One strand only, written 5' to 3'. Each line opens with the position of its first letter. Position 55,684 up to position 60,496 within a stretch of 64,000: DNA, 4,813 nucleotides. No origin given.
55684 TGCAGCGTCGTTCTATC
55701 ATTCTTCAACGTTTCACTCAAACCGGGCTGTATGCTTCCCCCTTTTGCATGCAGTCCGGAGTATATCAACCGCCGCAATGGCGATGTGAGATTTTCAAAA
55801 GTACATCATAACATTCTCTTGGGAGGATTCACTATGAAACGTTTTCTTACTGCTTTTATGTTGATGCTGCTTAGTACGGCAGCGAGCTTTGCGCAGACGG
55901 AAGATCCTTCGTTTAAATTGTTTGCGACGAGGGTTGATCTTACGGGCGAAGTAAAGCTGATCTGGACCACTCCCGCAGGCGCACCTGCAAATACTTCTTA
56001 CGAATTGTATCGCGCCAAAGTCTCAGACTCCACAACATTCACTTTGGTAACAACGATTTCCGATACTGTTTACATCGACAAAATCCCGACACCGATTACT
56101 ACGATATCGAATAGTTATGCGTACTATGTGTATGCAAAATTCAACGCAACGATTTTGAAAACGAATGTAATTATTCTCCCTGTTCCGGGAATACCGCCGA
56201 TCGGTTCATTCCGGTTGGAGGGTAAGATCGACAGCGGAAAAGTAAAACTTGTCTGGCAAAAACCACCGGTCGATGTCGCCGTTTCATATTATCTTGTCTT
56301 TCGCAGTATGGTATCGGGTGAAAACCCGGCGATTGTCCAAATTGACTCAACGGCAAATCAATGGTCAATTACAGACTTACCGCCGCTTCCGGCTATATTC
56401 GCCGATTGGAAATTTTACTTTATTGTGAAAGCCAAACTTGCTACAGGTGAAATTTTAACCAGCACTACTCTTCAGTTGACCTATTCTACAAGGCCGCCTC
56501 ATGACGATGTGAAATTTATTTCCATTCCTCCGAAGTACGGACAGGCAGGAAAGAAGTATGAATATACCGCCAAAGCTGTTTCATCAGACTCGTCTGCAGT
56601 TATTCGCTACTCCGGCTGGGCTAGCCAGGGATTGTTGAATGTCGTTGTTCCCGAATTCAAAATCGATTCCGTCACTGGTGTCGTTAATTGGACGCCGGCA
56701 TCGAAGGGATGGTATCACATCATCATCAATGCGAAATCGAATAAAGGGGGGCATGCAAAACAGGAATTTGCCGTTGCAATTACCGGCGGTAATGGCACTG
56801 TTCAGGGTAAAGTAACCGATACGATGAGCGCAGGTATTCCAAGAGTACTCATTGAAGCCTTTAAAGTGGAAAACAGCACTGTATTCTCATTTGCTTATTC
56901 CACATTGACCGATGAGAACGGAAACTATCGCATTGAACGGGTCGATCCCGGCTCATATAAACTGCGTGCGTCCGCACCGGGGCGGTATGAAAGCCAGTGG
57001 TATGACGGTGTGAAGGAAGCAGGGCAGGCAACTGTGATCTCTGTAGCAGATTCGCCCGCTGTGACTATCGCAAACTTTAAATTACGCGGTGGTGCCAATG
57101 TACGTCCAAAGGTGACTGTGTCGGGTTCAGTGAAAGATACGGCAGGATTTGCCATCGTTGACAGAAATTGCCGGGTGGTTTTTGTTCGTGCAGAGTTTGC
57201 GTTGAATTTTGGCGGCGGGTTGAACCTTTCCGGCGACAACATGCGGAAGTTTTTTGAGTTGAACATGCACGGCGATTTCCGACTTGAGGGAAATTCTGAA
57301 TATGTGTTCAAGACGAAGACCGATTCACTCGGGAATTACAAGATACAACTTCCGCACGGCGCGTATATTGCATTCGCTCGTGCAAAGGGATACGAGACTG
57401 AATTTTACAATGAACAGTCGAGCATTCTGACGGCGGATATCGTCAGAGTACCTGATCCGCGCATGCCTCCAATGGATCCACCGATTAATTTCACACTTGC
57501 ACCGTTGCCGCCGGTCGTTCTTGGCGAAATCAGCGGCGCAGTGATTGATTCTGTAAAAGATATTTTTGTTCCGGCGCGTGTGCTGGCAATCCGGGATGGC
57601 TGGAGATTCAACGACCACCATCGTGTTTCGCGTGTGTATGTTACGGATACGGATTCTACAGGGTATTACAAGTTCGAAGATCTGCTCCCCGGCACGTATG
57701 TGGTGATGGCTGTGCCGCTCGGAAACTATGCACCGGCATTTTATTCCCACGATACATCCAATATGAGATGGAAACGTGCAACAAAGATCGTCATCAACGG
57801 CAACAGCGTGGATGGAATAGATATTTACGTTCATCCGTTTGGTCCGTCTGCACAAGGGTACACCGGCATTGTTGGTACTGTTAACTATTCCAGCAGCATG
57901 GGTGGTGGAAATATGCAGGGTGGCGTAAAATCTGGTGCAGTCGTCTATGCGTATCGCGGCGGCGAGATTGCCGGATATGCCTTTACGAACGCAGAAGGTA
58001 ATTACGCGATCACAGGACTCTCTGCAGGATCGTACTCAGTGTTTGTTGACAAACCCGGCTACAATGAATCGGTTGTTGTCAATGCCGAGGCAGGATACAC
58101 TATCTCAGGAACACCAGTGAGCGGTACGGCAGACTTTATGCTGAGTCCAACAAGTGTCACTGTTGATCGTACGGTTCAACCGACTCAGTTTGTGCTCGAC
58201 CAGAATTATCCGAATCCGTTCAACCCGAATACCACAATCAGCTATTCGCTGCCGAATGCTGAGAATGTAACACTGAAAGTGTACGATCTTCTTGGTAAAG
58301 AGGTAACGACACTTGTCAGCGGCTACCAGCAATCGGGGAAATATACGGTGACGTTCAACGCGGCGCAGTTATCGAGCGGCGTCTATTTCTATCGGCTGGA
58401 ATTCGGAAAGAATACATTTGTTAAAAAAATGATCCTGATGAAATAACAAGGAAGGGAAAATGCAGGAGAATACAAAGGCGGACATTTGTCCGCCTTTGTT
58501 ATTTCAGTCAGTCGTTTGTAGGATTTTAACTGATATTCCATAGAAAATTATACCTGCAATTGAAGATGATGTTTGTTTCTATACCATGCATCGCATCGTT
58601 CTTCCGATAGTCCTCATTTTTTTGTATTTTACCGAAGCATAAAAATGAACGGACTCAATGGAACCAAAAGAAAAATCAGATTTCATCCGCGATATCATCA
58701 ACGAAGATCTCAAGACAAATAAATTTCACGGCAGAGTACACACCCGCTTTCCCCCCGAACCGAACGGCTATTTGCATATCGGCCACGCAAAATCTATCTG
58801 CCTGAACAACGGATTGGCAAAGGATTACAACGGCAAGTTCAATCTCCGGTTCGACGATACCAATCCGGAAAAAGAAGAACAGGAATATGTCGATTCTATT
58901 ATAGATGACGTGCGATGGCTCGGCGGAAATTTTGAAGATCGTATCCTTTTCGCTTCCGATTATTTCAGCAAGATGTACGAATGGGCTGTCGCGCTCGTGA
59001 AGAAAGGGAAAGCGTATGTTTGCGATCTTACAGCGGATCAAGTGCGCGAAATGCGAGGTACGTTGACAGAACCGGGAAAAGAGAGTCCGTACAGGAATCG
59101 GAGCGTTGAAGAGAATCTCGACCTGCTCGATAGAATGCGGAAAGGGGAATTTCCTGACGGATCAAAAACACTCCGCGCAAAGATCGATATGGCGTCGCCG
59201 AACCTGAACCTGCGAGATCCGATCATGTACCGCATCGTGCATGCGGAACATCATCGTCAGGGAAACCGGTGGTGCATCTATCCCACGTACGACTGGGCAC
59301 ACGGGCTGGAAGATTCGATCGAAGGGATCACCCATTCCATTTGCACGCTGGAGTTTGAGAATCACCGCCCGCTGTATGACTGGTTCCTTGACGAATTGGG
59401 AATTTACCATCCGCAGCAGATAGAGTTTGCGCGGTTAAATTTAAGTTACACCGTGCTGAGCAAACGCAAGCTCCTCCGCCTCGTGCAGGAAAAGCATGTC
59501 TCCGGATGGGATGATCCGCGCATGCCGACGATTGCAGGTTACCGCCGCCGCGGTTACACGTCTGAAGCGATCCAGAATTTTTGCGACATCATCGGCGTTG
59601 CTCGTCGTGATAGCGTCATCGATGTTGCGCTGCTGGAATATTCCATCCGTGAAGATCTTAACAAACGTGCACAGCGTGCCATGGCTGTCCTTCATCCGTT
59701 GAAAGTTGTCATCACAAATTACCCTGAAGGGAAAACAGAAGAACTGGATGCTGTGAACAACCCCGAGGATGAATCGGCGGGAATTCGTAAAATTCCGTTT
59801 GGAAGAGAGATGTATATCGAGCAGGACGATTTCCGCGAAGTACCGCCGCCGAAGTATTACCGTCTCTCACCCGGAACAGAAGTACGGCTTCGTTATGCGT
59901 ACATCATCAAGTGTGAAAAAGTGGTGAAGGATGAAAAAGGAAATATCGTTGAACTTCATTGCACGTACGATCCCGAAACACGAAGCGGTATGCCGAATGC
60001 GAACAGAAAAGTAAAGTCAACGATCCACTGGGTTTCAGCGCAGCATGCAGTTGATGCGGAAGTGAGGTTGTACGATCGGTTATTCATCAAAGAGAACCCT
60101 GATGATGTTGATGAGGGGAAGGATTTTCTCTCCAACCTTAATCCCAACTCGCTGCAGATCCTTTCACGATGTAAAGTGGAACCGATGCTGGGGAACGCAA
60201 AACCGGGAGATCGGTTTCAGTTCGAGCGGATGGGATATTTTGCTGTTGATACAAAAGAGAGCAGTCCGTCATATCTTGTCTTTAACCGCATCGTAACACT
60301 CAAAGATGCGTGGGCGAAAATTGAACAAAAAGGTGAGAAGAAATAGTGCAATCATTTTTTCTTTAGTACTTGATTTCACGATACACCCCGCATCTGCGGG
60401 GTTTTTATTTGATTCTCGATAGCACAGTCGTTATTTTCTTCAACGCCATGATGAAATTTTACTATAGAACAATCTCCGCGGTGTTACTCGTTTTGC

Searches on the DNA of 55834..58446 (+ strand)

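Call 45: build_rna_model(alignment_id=A6, structure=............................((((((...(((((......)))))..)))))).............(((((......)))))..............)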
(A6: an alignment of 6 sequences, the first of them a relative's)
Model R1 built from alignment A6 (6 sequences, 104 columns); structure: as given.
model positions 103; base pairs 16; branch points 1; effective number of sequences 2.4; information 0.59 bits per position. Calibrated on 0.2 Mb of random sequence (short: E-values are rough).
structure used (alignment columns):
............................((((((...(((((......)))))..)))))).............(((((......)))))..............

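Call 46: search_with_rna_model(model_id=R1, sources=[window, L081, L082, L085, L086, L088, L089, L091, L092, L093, L094, L095, L096, L001, L003], max_evalue=1, make_alignment=true, show_alignments=4)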
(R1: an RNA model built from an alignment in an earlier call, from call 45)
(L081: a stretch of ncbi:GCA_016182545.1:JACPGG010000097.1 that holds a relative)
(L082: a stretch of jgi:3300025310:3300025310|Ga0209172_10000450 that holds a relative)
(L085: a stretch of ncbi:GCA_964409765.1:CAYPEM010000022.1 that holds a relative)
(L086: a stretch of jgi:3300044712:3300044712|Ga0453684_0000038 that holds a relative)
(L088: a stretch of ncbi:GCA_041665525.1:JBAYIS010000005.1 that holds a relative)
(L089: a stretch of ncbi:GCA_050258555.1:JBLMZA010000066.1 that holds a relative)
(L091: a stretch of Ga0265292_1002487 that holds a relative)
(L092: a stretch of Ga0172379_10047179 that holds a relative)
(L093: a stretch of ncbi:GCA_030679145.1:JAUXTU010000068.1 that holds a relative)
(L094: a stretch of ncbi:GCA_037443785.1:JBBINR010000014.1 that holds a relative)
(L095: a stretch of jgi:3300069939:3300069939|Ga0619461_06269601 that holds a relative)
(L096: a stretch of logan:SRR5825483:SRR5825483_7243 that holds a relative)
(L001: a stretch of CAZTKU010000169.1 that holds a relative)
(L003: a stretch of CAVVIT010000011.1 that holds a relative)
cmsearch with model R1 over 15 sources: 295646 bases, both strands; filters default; matches with E-value up to 1: 9.
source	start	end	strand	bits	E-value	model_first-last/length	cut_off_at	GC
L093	5853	5955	+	99.8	3.1e-21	1-103/103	no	0.45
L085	9860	9961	+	98.8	5.5e-21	1-103/103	no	0.43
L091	2785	2886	+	95.7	3e-20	1-103/103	no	0.49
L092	1858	1959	+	94.7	5.1e-20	1-103/103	no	0.47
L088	9861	9960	+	91.3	3.3e-19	1-103/103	no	0.48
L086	9724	9825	+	88.9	1.3e-18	1-103/103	no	0.57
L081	9108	9214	+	22.4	0.0097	1-103/103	no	0.44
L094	5857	5964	+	19.1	0.061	1-103/103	no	0.43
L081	3358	3453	-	14.3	0.85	1-103/103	no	0.47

Alignment A7: 9 matches aligned to the model, 146 columns, each read 5' to 3' on its own strand. Consensus structure (alignment columns), stored with it:
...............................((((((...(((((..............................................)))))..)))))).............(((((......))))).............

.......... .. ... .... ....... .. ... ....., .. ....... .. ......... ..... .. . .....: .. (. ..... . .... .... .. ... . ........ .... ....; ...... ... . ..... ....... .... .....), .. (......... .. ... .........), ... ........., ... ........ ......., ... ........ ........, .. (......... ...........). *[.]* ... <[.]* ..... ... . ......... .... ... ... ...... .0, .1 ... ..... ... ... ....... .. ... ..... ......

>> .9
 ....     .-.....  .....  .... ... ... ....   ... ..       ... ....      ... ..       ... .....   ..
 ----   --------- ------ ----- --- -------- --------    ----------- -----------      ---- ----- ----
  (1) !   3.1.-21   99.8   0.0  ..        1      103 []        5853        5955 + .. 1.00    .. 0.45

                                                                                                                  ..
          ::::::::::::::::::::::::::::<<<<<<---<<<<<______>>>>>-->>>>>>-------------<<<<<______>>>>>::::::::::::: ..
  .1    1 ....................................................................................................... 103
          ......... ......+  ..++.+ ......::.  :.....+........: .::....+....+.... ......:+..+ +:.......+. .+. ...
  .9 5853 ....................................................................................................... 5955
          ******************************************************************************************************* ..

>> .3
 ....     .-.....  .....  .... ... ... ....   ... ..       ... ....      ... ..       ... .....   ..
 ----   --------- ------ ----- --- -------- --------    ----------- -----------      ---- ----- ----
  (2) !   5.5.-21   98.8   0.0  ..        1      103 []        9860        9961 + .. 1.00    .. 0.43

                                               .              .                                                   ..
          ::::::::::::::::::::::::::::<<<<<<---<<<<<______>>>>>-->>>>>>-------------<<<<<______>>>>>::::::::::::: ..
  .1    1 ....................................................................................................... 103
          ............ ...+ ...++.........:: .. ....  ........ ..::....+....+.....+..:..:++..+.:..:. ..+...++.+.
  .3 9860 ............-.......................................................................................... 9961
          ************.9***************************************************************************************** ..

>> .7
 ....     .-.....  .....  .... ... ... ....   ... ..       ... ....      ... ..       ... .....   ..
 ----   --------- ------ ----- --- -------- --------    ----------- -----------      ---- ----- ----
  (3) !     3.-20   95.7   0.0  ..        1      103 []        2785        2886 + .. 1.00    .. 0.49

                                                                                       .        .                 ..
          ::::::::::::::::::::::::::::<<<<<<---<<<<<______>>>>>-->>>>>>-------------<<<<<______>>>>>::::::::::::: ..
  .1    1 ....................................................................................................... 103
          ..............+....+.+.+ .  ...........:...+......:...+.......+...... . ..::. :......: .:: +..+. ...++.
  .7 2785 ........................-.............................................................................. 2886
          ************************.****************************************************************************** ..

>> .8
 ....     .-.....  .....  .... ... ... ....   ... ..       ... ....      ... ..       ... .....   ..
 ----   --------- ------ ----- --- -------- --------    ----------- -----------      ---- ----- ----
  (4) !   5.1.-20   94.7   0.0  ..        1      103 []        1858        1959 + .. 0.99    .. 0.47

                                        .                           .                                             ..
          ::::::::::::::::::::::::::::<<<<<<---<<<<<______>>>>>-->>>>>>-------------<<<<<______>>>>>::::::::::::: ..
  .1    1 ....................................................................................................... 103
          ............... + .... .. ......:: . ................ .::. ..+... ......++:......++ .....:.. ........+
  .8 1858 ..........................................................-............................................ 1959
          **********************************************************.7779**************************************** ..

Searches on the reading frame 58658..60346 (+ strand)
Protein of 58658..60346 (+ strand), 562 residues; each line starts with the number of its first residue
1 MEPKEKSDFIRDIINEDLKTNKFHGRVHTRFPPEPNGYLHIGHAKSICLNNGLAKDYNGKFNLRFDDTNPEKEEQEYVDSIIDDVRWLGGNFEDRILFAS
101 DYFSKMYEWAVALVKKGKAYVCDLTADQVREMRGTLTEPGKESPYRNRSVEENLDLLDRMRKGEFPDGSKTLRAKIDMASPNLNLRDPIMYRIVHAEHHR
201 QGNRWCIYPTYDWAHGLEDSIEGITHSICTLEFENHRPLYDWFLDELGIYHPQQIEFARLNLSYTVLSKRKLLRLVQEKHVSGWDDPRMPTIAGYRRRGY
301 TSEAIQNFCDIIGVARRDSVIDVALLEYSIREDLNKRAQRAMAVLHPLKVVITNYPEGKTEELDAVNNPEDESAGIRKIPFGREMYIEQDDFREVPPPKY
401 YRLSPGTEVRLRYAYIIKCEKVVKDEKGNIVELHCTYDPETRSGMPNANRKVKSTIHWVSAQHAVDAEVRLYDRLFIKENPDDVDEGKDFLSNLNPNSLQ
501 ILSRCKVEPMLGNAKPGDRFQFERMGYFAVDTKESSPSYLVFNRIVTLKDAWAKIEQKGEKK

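Call 8: search_protein_families(library=pfam, proteins=[window:58658-60346:+], max_evalue=0.001)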
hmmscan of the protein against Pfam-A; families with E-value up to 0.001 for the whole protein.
window:58658-60346:+ (562 aa): 3 families
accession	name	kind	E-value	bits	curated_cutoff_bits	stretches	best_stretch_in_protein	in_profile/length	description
PF00749.27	tRNA-synt_1c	-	1e-107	360.2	23.4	1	27-335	2-313/314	tRNA synthetases class I (E and Q), catalytic domain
PF03950.23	tRNA-synt_1c_C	-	5.4e-32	110.3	23.9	1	338-438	1-91/91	tRNA synthetases class I (E and Q), anti-codon binding domain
PF20974.2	tRNA-synt_1c_C2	-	8.1e-26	90.9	23.9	1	455-531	1-69/69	tRNA synthetases class I (E and Q), anti-codon binding domain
